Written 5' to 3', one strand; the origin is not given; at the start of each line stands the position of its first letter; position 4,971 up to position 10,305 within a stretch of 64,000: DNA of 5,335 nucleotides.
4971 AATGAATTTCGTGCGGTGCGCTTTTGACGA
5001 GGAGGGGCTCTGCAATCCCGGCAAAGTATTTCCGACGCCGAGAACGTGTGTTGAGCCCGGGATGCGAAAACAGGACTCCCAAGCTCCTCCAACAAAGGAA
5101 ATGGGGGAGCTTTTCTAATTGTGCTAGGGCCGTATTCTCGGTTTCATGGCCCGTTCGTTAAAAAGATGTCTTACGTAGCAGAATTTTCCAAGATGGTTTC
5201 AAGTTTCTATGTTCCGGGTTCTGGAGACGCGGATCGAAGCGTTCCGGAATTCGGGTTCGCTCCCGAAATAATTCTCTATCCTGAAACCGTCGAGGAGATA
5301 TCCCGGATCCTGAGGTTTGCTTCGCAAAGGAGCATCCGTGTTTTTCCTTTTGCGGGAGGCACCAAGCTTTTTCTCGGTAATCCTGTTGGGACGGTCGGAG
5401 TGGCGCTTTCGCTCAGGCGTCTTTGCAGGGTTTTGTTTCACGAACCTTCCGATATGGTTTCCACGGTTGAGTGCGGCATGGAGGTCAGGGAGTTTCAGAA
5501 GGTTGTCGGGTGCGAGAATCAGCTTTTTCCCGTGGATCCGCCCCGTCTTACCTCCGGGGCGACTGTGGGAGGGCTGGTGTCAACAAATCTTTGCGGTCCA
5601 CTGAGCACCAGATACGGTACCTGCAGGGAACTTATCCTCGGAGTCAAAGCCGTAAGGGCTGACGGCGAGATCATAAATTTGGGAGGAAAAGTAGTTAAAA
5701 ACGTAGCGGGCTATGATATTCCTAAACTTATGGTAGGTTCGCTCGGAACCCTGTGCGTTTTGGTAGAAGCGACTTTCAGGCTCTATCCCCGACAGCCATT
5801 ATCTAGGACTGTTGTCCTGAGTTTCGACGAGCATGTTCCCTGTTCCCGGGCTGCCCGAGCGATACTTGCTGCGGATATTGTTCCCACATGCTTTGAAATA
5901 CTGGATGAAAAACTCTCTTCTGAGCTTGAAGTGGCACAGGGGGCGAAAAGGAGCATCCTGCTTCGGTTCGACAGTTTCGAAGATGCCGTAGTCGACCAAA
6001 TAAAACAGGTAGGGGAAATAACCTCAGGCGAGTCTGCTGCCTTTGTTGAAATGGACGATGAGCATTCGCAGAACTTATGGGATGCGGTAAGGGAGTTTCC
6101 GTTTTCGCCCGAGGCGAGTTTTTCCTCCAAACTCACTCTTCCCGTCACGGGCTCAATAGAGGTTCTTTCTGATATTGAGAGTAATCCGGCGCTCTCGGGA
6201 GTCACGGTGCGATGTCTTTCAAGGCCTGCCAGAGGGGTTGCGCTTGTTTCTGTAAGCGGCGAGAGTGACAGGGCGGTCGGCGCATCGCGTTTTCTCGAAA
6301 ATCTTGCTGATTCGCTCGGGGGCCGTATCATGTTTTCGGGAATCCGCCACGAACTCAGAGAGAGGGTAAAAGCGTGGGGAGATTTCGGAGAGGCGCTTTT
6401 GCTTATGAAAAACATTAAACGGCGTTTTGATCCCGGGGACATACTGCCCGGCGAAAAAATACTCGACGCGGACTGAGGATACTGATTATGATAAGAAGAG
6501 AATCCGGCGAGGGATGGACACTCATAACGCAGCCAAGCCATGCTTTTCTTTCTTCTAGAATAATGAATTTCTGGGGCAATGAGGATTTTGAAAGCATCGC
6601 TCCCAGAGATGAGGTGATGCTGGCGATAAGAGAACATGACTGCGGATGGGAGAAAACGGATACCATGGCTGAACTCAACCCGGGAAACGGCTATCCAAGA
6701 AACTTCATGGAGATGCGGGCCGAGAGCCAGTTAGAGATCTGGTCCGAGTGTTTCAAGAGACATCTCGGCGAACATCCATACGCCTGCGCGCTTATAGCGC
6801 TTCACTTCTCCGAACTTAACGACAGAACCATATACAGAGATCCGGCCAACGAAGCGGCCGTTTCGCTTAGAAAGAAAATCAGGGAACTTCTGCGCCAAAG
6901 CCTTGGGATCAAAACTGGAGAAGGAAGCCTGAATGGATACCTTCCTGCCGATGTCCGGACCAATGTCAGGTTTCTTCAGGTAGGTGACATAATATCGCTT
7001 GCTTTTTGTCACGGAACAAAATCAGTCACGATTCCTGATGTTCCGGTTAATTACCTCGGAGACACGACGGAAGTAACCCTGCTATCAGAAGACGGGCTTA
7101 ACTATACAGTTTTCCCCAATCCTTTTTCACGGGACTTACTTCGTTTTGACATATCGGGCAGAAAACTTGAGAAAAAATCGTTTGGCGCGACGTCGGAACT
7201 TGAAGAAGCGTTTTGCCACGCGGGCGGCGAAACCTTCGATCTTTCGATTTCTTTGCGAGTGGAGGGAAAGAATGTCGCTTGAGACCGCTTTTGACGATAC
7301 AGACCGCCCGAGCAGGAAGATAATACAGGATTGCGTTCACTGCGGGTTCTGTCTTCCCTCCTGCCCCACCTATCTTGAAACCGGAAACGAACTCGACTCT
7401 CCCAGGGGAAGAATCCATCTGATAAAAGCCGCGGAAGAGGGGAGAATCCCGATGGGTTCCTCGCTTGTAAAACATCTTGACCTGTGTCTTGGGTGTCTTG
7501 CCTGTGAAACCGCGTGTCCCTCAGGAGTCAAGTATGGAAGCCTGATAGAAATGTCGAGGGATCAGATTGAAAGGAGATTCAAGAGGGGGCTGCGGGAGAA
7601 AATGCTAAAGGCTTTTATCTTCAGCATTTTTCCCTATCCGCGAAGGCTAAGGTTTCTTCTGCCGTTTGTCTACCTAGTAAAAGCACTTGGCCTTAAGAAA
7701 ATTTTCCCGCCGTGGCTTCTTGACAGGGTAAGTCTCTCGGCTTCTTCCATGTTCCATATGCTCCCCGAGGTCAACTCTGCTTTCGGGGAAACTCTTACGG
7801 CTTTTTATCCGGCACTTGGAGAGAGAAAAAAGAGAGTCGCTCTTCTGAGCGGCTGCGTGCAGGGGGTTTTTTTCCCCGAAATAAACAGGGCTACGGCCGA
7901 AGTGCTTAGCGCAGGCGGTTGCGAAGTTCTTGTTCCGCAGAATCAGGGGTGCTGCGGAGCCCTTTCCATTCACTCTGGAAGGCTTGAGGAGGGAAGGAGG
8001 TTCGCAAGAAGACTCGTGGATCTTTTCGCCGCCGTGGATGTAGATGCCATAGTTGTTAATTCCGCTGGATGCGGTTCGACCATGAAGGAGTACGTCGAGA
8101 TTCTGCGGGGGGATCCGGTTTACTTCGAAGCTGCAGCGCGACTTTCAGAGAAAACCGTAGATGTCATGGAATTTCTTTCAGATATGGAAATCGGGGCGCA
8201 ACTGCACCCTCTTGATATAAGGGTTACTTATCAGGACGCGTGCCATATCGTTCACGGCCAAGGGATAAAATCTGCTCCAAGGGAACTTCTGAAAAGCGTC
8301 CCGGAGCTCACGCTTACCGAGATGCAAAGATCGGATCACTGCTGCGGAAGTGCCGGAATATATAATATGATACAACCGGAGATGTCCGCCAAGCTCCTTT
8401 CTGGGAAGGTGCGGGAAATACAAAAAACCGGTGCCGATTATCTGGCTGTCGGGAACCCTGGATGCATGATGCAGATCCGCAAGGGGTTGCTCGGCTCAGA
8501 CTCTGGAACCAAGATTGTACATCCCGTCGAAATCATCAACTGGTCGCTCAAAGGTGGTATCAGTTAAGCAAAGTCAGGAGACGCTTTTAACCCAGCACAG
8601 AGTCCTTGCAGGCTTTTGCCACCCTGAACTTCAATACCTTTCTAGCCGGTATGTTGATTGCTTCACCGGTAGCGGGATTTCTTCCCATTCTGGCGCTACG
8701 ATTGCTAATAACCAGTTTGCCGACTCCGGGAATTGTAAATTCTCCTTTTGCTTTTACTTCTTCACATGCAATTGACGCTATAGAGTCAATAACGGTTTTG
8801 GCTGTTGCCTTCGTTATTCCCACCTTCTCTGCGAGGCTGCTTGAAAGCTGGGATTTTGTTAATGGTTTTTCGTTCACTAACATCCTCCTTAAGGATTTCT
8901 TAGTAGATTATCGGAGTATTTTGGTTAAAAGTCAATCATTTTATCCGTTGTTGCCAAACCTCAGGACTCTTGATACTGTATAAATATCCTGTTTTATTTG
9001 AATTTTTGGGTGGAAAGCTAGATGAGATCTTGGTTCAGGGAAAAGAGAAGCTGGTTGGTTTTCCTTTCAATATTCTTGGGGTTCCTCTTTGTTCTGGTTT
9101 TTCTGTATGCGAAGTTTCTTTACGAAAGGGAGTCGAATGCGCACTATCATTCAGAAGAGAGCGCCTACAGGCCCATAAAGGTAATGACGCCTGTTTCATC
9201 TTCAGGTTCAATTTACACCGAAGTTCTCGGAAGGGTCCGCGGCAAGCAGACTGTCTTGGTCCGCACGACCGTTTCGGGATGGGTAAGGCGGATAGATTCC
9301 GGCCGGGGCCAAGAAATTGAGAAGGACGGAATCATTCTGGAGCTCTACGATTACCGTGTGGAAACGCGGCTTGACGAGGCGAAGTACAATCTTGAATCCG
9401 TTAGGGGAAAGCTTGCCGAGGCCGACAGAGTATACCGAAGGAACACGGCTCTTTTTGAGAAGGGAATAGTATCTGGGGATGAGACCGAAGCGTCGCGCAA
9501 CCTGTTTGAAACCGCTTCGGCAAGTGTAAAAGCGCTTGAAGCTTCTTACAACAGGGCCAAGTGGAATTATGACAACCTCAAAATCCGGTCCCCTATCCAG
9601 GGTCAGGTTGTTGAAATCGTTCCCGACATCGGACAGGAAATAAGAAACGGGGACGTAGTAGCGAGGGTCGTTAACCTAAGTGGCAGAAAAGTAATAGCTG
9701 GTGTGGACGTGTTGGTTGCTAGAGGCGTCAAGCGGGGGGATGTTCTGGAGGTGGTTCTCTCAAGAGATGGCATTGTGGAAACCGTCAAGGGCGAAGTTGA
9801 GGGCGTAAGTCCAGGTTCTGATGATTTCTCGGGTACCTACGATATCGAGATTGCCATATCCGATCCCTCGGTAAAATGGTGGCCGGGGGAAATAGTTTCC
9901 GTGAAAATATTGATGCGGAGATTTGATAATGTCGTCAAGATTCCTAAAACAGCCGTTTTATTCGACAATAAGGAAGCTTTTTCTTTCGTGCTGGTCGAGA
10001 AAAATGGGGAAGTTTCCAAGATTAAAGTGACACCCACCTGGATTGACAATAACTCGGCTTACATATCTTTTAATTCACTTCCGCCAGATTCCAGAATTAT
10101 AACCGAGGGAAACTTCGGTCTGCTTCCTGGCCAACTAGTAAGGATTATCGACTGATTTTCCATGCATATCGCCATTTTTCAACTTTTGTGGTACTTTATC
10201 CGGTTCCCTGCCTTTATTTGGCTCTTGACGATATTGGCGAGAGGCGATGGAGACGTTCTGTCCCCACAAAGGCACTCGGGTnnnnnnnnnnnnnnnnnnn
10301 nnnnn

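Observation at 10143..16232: Efflux operon split by a 5.7 kb block, with a near-identical junction repeat and reciprocal gene remnants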

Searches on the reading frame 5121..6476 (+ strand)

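Call 9: search_protein_families(library=pfam, proteins=[window:5121-6476:+], max_evalue=0.00001)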
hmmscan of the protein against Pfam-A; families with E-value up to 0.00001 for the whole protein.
window:5121-6476:+ (451 aa): 1 family
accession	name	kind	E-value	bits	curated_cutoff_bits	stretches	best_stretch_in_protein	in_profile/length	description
PF01565.28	FAD_binding_4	-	4.6e-30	104.6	26.4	1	48-187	1-138/139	FAD binding domain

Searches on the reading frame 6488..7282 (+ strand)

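Call 9: search_protein_families(library=pfam, proteins=[window:6488-7282:+], max_evalue=0.00001)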
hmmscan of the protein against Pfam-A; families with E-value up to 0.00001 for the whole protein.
window:6488-7282:+ (264 aa): 1 family
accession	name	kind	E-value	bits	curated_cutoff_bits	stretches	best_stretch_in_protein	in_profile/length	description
PF13030.11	DUF3891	-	3.5e-40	138.6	24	1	1-229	1-219/219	Protein of unknown function (DUF3891)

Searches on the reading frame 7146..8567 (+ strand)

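Call 6: search_protein_families(library=pfam, proteins=[window:7146-8567:+])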
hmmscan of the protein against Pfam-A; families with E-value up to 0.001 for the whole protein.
window:7146-8567:+ (473 aa): 12 families
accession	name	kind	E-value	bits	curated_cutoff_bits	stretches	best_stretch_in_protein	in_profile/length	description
PF02754.22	CCG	-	9.5e-35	119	20.6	2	360-445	1-85/85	Cysteine-rich domain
PF13183.11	Fer4_8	-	7.1e-14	52.5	27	1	61-128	3-68/68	4Fe-4S dicluster domain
PF13534.11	Fer4_17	-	1.8e-10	41.6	22.2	1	63-128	2-60/61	4Fe-4S dicluster domain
PF12838.12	Fer4_7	-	3.8e-10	40.5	27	1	63-128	2-52/52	4Fe-4S dicluster domain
PF13237.11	Fer4_10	-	3.3e-08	33.8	25.5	1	108-131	3-28/53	4Fe-4S dicluster domain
PF00037.32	Fer4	-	2.1e-07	30.9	21.1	1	109-128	3-22/24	4Fe-4S binding domain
PF12837.12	Fer4_6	-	2.6e-06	27.6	25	0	112-128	7-23/24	4Fe-4S binding domain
PF12797.12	Fer4_2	-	7.7e-06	26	24.5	0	111-126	7-22/22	4Fe-4S binding domain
PF13187.11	Fer4_9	-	1.3e-05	25.5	27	1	62-127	1-50/52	4Fe-4S dicluster domain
PF12800.12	Fer4_4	-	2e-05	25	24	0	112-127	2-17/17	4Fe-4S binding domain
PF13484.11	Fer4_16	-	4.4e-05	24.6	30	1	63-126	2-65/66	4Fe-4S double cluster binding domain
PF14697.11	Fer4_21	-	0.00045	20.7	35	0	60-75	38-53/59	4Fe-4S dicluster domain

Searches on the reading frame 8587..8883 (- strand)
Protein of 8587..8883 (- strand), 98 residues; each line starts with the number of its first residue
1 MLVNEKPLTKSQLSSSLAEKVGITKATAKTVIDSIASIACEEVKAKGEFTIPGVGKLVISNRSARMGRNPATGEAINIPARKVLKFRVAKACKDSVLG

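Call 6: search_protein_families(library=pfam, proteins=[window:8587-8883:-])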
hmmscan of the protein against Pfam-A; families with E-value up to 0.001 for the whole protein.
window:8587-8883:- (98 aa): 1 family
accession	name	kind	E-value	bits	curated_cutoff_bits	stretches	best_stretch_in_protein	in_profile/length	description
PF00216.26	Bac_DNA_binding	-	5.4e-25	87.9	22.4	1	8-96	1-89/90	Bacterial DNA-binding protein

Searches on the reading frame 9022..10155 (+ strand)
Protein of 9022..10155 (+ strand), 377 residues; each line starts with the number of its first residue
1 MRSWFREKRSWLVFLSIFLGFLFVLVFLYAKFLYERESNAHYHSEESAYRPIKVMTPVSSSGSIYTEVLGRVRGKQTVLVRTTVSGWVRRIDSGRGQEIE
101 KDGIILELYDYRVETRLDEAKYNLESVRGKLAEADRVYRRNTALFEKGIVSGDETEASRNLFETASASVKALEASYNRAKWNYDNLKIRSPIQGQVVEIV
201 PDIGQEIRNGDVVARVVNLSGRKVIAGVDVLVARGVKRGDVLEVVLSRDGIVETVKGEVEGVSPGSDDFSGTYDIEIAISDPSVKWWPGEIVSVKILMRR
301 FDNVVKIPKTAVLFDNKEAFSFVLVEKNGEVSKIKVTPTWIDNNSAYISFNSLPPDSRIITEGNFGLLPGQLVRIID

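Call 6: search_protein_families(library=pfam, proteins=[window:9022-10155:+])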
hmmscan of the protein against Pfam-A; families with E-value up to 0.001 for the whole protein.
window:9022-10155:+ (377 aa): 2 families
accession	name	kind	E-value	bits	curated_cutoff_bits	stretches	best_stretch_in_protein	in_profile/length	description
PF13437.12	HlyD_3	-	4.6e-08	34.2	22.2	1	187-286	1-103/106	HlyD family secretion protein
PF16576.10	HlyD_D23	-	5.6e-08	32.8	30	1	75-288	17-210/214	Barrel-sandwich domain of CusB or HlyD membrane-fusion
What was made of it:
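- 9022..10155 (+): Intact RND periplasmic adaptor (MFP) gene, 377 aa, copy 1. Pfam HlyD_3 and HlyD_D23 also hit (call 6).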

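Call 38: search_protein_families(library=ncbifam, proteins=[window:9022-10155:+], max_evalue=1e-10)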
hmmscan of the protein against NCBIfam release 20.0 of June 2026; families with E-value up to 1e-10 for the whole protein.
window:9022-10155:+ (377 aa): 5 families
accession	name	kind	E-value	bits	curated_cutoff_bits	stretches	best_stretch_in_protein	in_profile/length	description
TIGR01730.1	RND_mfp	subfamily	1.8e-45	155.3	94.9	1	53-375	2-321/322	efflux RND transporter periplasmic adaptor subunit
TIGR00999.1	8a0102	subfamily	1.4e-28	99.7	319.3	1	101-365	6-268/271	CzcB/NccB family metal efflux transporter periplasmic adaptor subunit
NF008589.1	PRK11556.1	equivalog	7.1e-24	84.4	391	1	44-376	51-388/392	MdtA/MuxA family multidrug efflux RND transporter periplasmic adaptor subunit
NF000272.2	OqxA_adapt_sub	exception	2.9e-15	56.2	835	1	60-224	50-214/391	multidrug efflux RND transporter periplasmic adaptor subunit OqxA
NF007132.1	PRK09578.1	equivalog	8.8e-13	47.8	512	0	28-195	16-183/396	MexX/AxyX family multidrug efflux RND transporter periplasmic adaptor subunit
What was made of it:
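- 9022..10155 (+): NCBIfam TIGR01730 RND_mfp scores 155 bits against a cut-off of 94.9 (call 38).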
